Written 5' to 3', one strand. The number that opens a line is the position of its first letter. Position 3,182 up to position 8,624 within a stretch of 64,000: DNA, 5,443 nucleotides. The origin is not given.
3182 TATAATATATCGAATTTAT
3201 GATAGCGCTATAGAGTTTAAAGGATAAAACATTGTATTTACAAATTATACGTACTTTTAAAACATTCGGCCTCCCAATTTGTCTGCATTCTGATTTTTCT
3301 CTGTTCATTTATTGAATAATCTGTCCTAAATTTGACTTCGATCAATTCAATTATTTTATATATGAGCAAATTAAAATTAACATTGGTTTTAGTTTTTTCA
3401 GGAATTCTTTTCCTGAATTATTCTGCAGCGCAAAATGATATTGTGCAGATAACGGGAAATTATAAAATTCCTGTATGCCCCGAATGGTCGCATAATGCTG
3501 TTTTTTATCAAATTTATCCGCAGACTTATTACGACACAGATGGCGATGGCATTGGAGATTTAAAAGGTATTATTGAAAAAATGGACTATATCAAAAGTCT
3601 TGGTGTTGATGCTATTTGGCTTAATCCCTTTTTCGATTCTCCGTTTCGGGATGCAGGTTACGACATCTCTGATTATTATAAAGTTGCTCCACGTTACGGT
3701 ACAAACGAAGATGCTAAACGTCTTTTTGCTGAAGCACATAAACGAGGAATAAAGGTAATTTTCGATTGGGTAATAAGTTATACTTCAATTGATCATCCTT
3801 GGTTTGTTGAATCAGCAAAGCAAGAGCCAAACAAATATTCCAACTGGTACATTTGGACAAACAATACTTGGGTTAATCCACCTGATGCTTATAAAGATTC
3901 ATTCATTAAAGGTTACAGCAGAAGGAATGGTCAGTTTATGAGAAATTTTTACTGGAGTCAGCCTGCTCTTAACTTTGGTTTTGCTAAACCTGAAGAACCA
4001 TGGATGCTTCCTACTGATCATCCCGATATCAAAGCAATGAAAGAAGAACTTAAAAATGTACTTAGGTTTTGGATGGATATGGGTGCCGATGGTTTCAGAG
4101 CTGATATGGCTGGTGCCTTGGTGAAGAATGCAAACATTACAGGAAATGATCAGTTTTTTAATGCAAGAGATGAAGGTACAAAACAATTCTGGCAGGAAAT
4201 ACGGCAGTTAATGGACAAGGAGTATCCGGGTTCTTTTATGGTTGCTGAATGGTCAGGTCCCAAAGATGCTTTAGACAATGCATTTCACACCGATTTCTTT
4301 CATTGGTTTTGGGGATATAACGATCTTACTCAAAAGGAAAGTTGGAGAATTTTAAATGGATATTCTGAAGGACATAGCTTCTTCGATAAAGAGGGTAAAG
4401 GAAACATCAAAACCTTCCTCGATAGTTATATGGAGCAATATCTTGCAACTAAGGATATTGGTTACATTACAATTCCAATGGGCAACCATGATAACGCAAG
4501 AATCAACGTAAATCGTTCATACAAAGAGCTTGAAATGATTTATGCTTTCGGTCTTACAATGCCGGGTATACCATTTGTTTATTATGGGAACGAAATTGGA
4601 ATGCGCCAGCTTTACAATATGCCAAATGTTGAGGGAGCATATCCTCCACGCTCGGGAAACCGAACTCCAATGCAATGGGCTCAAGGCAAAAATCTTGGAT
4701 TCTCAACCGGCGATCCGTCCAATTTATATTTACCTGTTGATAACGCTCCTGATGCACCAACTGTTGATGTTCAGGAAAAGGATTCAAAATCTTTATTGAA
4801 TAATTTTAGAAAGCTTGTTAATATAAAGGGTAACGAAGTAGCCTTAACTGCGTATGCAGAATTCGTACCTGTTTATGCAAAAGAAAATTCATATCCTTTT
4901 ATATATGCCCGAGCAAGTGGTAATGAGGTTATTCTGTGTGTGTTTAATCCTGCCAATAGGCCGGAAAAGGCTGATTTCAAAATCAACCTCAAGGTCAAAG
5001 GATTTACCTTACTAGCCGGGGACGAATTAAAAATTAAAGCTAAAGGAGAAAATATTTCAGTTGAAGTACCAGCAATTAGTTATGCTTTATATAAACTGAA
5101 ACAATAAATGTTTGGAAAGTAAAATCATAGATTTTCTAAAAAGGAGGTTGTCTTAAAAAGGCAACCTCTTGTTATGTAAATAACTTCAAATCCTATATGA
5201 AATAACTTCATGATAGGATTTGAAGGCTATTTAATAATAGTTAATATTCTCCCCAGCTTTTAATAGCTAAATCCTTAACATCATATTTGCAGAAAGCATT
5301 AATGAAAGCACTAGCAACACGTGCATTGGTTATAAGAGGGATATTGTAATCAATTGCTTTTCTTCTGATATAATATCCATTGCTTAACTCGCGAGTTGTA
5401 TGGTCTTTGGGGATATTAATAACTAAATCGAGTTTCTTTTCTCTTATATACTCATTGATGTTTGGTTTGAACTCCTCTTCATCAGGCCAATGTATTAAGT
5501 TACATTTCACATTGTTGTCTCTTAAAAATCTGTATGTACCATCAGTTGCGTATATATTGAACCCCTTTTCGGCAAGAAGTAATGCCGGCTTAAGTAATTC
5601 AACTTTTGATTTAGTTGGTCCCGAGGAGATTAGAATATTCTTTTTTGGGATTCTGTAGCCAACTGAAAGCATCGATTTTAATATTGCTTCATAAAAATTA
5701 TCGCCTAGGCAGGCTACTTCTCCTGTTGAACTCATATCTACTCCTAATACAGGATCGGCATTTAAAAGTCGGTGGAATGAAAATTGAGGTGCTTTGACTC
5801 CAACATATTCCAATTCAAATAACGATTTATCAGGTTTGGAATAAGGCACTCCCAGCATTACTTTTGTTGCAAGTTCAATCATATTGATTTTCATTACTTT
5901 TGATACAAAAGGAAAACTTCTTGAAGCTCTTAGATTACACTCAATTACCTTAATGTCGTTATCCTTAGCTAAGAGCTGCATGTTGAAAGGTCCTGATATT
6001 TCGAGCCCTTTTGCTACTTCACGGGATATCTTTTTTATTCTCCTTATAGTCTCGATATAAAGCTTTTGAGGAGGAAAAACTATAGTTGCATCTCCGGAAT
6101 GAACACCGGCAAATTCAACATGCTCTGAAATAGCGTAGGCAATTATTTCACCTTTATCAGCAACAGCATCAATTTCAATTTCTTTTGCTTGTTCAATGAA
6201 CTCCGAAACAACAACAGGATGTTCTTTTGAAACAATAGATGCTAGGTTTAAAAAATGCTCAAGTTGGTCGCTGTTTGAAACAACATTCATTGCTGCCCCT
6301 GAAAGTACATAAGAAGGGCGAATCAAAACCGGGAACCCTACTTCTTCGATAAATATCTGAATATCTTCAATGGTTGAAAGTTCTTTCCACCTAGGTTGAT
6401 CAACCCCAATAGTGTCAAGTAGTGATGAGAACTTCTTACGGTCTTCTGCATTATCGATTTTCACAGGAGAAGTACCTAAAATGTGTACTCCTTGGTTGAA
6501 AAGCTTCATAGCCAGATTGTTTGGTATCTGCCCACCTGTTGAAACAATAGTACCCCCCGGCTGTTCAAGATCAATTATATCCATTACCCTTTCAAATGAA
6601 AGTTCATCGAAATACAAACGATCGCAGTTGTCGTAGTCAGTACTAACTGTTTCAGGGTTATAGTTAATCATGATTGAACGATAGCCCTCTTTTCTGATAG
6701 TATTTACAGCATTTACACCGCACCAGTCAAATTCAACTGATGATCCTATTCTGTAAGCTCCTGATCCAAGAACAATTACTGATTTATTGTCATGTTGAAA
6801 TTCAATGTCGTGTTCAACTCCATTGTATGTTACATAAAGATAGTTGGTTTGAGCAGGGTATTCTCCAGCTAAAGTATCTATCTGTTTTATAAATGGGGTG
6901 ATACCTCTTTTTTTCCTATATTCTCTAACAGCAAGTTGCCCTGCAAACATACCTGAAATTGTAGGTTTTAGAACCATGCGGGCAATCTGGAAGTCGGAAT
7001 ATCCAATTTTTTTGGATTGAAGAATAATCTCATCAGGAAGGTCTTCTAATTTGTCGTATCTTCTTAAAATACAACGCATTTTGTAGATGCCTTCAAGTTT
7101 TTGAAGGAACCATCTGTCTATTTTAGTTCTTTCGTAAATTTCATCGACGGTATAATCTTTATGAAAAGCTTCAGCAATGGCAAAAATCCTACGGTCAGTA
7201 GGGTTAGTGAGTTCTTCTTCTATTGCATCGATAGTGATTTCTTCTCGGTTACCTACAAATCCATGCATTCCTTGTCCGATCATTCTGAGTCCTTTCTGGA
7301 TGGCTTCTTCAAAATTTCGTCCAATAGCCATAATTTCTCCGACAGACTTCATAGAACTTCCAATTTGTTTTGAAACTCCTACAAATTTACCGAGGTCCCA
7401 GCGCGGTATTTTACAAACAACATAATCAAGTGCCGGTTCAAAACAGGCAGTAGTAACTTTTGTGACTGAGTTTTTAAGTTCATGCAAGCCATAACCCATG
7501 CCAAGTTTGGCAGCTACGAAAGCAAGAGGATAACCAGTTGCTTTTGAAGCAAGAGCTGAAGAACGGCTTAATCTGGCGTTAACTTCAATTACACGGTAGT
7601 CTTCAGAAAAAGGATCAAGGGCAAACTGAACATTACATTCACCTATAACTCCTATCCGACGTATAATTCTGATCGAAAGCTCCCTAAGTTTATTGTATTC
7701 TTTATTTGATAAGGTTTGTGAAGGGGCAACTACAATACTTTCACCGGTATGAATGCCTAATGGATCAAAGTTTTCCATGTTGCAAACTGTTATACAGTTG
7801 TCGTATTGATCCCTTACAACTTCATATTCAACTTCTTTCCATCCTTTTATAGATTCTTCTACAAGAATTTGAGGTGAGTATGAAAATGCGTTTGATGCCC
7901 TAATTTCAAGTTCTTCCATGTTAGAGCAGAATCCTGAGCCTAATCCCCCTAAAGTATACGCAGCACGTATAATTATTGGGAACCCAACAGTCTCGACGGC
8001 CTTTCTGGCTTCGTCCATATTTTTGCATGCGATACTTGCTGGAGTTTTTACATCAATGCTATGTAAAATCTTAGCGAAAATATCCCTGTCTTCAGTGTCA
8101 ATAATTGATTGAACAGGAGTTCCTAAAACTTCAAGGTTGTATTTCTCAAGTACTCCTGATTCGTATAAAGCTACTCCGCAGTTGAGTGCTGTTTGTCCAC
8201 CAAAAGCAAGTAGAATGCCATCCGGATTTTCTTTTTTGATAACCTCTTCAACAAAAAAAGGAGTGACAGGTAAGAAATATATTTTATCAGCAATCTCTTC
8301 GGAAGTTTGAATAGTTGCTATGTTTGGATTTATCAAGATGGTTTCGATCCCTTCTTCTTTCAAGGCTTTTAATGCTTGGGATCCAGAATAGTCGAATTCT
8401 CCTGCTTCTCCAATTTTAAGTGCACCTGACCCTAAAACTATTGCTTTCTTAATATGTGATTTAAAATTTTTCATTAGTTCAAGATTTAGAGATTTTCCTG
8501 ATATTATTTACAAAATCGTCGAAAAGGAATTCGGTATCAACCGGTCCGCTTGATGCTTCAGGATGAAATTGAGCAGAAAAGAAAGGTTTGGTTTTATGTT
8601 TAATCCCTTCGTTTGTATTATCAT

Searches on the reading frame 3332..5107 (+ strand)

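Call 8: search_protein_families(library=ncbifam, proteins=[window:3332-5107:+])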
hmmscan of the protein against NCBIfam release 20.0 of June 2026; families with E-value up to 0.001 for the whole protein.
window:3332-5107:+ (591 aa): 32 families (the best 25 are shown)
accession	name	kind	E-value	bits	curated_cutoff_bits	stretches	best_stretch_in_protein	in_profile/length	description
TIGR02456.1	treS_nterm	equivalog_domain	6e-85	285.8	678.35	2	51-307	1-240/539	maltose alpha-D-glucosyltransferase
NF051899.1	BetGalacBglAAgro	equivalog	6.7e-74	249.2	900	2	51-275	1-214/537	beta-galactosidase BglA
TIGR02403.1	trehalose_treC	equivalog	1.9e-71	241.4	799.05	2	53-426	2-365/544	alpha,alpha-phosphotrehalase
NF008183.0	PRK10933.1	subfamily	3.3e-59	201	535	2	50-425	5-369/551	alpha,alpha-phosphotrehalase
NF041321.1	Alpha-amyl_MalA_Halo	equivalog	2.2e-39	135.4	875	1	48-179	252-383/666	alpha-amylase MalA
NF041090.1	Cyc-maltodext_AglB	equivalog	6.9e-37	127.3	540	2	75-268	62-216/470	cyclomaltodextrinase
NF008051.0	PRK10785.1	equivalog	3.1e-36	124.7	568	1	75-171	176-278/607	maltodextrin glucosidase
NF011083.0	PRK14510.1-2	equivalog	1.3e-20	72.6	1322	1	75-449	220-572/1186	bifunctional glycogen debranching protein GlgX/4-alpha-glucanotransferase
NF007051.0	PRK09505.1-1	equivalog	3.8e-15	54.9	864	1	75-152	236-327/686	alpha-amylase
TIGR02402.1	trehalose_TreZ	equivalog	1.9e-13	49.6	538.8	1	75-147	109-182/545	malto-oligosyltrehalose trehalohydrolase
NF007060.0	PRK09505.2-5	equivalog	3.5e-13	48.5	790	1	75-150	232-321/690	alpha-amylase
NF007058.0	PRK09505.2-3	equivalog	1.2e-12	46.8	897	1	75-150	247-336/742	alpha-amylase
NF008967.0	PRK12313.1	equivalog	5.8e-11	41.4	577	1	81-154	173-248/633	1,4-alpha-glucan branching protein GlgB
TIGR01515.1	branching_enzym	equivalog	7.1e-11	41.4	463.95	1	84-153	158-228/607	1,4-alpha-glucan branching enzyme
NF007059.0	PRK09505.2-4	equivalog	8.5e-11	40.8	865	1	75-152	226-317/683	alpha-amylase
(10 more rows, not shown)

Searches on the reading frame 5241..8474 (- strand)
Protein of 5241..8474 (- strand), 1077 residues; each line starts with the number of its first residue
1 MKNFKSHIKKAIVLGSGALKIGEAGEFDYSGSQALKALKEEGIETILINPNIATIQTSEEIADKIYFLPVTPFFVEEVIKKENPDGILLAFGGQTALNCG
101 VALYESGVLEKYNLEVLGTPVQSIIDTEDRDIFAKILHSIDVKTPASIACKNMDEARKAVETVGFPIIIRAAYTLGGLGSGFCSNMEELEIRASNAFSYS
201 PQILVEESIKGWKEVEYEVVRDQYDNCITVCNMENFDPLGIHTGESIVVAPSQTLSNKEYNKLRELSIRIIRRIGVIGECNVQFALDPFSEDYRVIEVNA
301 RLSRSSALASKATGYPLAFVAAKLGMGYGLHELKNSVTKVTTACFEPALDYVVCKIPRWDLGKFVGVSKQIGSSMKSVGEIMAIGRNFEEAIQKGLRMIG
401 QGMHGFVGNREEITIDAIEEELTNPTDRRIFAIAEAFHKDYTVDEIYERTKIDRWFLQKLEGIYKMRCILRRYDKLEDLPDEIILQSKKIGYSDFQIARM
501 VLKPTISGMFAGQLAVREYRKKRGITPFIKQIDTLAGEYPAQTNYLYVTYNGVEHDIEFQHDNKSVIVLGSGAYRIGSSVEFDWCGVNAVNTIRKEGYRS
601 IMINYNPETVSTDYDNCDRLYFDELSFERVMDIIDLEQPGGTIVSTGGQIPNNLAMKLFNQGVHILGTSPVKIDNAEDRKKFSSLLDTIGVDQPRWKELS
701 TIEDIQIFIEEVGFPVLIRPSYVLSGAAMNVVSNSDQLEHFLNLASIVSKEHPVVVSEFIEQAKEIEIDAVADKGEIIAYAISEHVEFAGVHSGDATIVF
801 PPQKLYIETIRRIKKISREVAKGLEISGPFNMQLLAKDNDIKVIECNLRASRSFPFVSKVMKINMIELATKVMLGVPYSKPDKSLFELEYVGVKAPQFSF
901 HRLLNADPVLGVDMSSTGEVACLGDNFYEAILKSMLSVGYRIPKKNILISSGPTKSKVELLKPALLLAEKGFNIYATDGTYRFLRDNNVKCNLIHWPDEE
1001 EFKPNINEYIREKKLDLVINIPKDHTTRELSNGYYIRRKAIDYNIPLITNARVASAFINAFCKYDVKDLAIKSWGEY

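Call 8: search_protein_families(library=ncbifam, proteins=[window:5241-8474:-])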
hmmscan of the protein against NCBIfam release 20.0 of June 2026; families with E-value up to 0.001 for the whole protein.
window:5241-8474:- (1077 aa): 51 families (the best 25 are shown)
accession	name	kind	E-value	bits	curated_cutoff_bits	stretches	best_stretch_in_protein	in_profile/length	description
TIGR01369.1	CPSaseII_lrg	equivalog_domain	0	1532.5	1027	1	5-1060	3-1051/1052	carbamoyl-phosphate synthase (glutamine-hydrolyzing) large subunit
NF003671.0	PRK05294.1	equivalog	0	1296.1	599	1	6-1069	5-1054/1058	carbamoyl-phosphate synthase large subunit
NF004680.0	PRK06019.1-6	equivalog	3.1e-24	85.4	327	2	649-849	88-285/405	5-(carboxyamino)imidazole ribonucleotide synthase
NF009402.0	PRK12767.1-1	equivalog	3.5e-24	85.2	218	2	30-308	15-282/329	carbamoyl phosphate synthase-like protein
NF053643.1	Ddl_archaea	equivalog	5e-23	81.7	500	2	38-314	18-284/367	putative pseudomurein biosynthesis ATP-grasp protein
NF006286.0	PRK08462.1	equivalog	2.6e-21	76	740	2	110-331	98-324/445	acetyl-CoA carboxylase biotin carboxylase subunit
TIGR01205.1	D_ala_D_alaTIGR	subfamily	6.9e-21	74.5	245.65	2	107-300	84-285/318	D-alanine--D-alanine ligase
NF006406.0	PRK08654.1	equivalog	2.3e-20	72.6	739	2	110-329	96-319/499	acetyl-CoA carboxylase biotin carboxylase subunit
TIGR01235.1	pyruv_carbox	equivalog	1.8e-19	68.8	1114.45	2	149-334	137-325/1143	pyruvate carboxylase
TIGR01142.1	purT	equivalog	2.1e-19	69.7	502.15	2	628-878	52-300/380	phosphoribosylglycinamide formyltransferase 2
NF006367.0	PRK08591.1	subfamily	3.1e-19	69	597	2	110-330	96-321/451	acetyl-CoA carboxylase biotin carboxylase subunit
NF009554.0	PRK12999.1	equivalog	9.8e-19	66.7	965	2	147-317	138-312/1147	pyruvate carboxylase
NF002378.0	PRK01372.1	subfamily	3e-18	65.6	243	2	106-300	77-269/305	D-alanine--D-alanine ligase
NF006766.0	PRK09288.1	equivalog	1.2e-16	60.5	339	1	629-878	66-313/396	formate-dependent phosphoribosylglycinamide formyltransferase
TIGR00514.1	accC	equivalog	2.7e-16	59.5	626.5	2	109-329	95-320/449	acetyl-CoA carboxylase biotin carboxylase subunit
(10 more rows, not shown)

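Call 66: find_homologous_proteins(query=A4, max_evalue=1e-100)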
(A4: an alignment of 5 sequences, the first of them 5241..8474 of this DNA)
Query A4 (5 sequences) (1077 aa, profile of the alignment): 8000 proteins with E <= 1e-100 among 8000 candidates; the best 120 are listed.
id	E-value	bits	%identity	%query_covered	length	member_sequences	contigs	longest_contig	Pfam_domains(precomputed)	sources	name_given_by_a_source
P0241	0.0e+0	2108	-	-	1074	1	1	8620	PF25596.2,PF02142.28,PF15632.12,PF02786.23,PF02787.26,PF02222.28,PF07478.19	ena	-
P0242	0.0e+0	2104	93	100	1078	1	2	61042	PF25596.2,PF02142.28,PF15632.12,PF02786.23,PF02787.26,PF02222.28,PF02655.20,PF01071.25,PF07478.19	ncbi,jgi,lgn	jgi:carbamoyl-phosphate synthase large subunit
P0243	0.0e+0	2103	-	-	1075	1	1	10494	PF25596.2,PF02142.28,PF15632.12,PF02786.23,PF02787.26,PF02222.28,PF01071.25,PF07478.19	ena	-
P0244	0.0e+0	2091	92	100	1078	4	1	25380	PF25596.2,PF02142.28,PF15632.12,PF02786.23,PF02787.26,PF02222.28,PF08443.17,PF01071.25,PF07478.19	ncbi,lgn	-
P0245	0.0e+0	2087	-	-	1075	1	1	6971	PF25596.2,PF02142.28,PF15632.12,PF02786.23,PF02787.26,PF02222.28,PF01071.25,PF07478.19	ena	-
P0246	0.0e+0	2076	88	100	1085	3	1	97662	PF25596.2,PF02142.28,PF15632.12,PF02786.23,PF02787.26,PF02222.28,PF01071.25,PF07478.19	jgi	-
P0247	0.0e+0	2073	89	100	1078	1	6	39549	PF25596.2,PF02142.28,PF15632.12,PF02786.23,PF02787.26,PF02222.28,PF08443.17,PF02655.20,PF01071.25,PF07478.19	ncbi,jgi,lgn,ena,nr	ncbi:MAG: carbamoyl-phosphate synthase (glutamine-hydrolyzing) large subunit [Bacteroidales bacteriu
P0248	0.0e+0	2072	88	100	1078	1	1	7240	PF25596.2,PF02142.28,PF15632.12,PF02786.23,PF02787.26,PF02222.28,PF08443.17,PF02655.20,PF01071.25,PF07478.19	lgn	-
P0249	0.0e+0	2070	88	100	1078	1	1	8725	PF25596.2,PF02142.28,PF15632.12,PF02786.23,PF02787.26,PF02222.28,PF08443.17,PF02655.20,PF01071.25,PF07478.19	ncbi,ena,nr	ncbi:MAG TPA: carbamoyl-phosphate synthase (glutamine-hydrolyzing) large subunit [Prolixibacteraceae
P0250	0.0e+0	2069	88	100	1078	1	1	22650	PF25596.2,PF02142.28,PF15632.12,PF02786.23,PF02787.26,PF02222.28,PF08443.17,PF02655.20,PF01071.25,PF07478.19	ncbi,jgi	jgi:carbamoyl-phosphate synthase large subunit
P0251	0.0e+0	2067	88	100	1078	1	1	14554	PF25596.2,PF02142.28,PF15632.12,PF02786.23,PF02787.26,PF02222.28,PF08443.17,PF02655.20,PF01071.25,PF07478.19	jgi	-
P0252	0.0e+0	2065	88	100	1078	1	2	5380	PF25596.2,PF02142.28,PF15632.12,PF02786.23,PF02787.26,PF02222.28,PF08443.17,PF02655.20,PF01071.25,PF07478.19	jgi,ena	-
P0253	0.0e+0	2065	89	100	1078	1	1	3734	PF25596.2,PF02142.28,PF15632.12,PF02786.23,PF02787.26,PF02222.28,PF02655.20,PF01071.25,PF07478.19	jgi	jgi:carbamoyl-phosphate synthase large subunit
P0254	0.0e+0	2065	88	100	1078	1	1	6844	PF25596.2,PF02142.28,PF15632.12,PF02786.23,PF02787.26,PF02222.28,PF08443.17,PF02655.20,PF01071.25,PF07478.19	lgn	-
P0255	0.0e+0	2059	-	-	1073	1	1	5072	PF25596.2,PF02142.28,PF15632.12,PF02786.23,PF02787.26,PF02222.28,PF08443.17,PF02655.20,PF01071.25,PF07478.19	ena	-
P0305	0.0e+0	2005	76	100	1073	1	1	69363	PF25596.2,PF02142.28,PF15632.12,PF02786.23,PF02787.26,PF02222.28,PF02655.20,PF01071.25,PF07478.19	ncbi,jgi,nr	ncbi:MAG: carbamoyl-phosphate synthase (glutamine-hydrolyzing) large subunit [Chlorobi bacterium]|nr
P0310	0.0e+0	2002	69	100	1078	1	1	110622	PF25596.2,PF02142.28,PF15632.12,PF02786.23,PF02787.26,PF02222.28,PF08443.17,PF01071.25,PF07478.19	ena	-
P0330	0.0e+0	1997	73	100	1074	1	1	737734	PF25596.2,PF02142.28,PF15632.12,PF02786.23,PF02787.26,PF02222.28,PF08443.17,PF01071.25,PF07478.19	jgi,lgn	jgi:carbamoyl-phosphate synthase large subunit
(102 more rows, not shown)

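Call 67: find_encoding_contigs(protein=P0310, flank=3500, max_places=1)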
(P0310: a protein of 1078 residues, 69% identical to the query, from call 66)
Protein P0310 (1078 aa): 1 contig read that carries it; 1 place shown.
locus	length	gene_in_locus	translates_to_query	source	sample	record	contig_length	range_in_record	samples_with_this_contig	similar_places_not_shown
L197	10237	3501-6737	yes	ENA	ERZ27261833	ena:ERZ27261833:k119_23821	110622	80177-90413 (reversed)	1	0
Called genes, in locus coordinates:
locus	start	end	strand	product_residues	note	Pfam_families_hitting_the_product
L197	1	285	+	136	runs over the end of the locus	-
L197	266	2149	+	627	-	PF13522:GATase_6 (faint)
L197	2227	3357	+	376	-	PF00988:CPSase_sm_chain, PF00117:GATase, PF07722:Peptidase_C26 (faint)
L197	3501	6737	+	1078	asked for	PF25596:CPSase_L_D1, PF02786:CPSase_L_D2, PF07478:Dala_Dala_lig_C, PF02787:CPSase_L_D3, PF25596:CPSase_L_D1, PF02222:ATP-grasp, PF02786:CPSase_L_D2, PF07478:Dala_Dala_lig_C, +5 more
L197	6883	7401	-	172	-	PF00578:AhpC-TSA, PF08534:Redoxin, PF00085:Thioredoxin (weak)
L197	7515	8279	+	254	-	PF03883:H2O2_YaaD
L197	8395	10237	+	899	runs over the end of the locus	PF13620:CarboxypepD_reg, PF13715:CarbopepD_reg_2, PF07715:Plug, PF00593:TonB_dep_Rec_b-barrel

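Call 68: find_encoding_contigs(protein=P0330, flank=3500, max_places=1)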
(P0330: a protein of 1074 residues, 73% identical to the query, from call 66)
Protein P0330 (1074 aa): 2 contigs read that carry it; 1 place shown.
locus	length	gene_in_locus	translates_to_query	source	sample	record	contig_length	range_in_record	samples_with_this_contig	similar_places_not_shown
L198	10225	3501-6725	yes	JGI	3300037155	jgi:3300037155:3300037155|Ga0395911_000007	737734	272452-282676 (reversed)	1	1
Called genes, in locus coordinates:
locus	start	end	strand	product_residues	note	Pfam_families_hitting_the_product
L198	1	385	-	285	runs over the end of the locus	PF00696:AA_kinase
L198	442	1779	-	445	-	PF00206:Lyase_1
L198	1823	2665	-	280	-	PF03807:F420_oxidored, PF14748:P5CR_dimer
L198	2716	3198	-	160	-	PF01316:Arg_repressor, PF02863:Arg_repressor_C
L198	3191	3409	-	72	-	-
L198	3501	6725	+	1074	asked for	PF25596:CPSase_L_D1, PF02222:ATP-grasp (weak), PF02786:CPSase_L_D2, PF02787:CPSase_L_D3, PF25596:CPSase_L_D1, PF02222:ATP-grasp, PF02786:CPSase_L_D2, PF02142:MGS, +5 more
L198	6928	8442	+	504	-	PF13347:MFS_2, PF07690:MFS_1 (weak), PF13347:MFS_2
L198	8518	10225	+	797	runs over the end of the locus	PF06165:GH94_b-supersand, PF17167:Glyco_hydro_94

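Call 69: find_encoding_contigs(protein=P0305, flank=3500, max_places=1)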
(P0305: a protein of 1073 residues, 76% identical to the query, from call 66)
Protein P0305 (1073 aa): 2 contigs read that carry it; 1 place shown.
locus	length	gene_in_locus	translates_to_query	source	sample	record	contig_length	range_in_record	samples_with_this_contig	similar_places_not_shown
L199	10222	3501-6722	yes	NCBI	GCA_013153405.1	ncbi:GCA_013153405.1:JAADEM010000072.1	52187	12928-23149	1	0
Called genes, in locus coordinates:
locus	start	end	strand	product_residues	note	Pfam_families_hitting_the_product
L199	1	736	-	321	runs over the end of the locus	PF01118:Semialdhyde_dh, PF02774:Semialdhyde_dhC, PF22698:Semialdhyde_dhC_1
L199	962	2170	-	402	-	PF00764:Arginosuc_synth, PF20979:Arginosuc_syn_C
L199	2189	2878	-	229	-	-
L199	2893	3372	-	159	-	PF01316:Arg_repressor, PF02863:Arg_repressor_C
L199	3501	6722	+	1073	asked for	PF25596:CPSase_L_D1, PF02222:ATP-grasp, PF02786:CPSase_L_D2, PF07478:Dala_Dala_lig_C, PF02787:CPSase_L_D3, PF25596:CPSase_L_D1, PF02222:ATP-grasp, PF02786:CPSase_L_D2, +5 more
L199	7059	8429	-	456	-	PF00171:Aldedh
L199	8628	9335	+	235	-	-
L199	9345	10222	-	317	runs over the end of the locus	PF02666:PS_Dcarbxylase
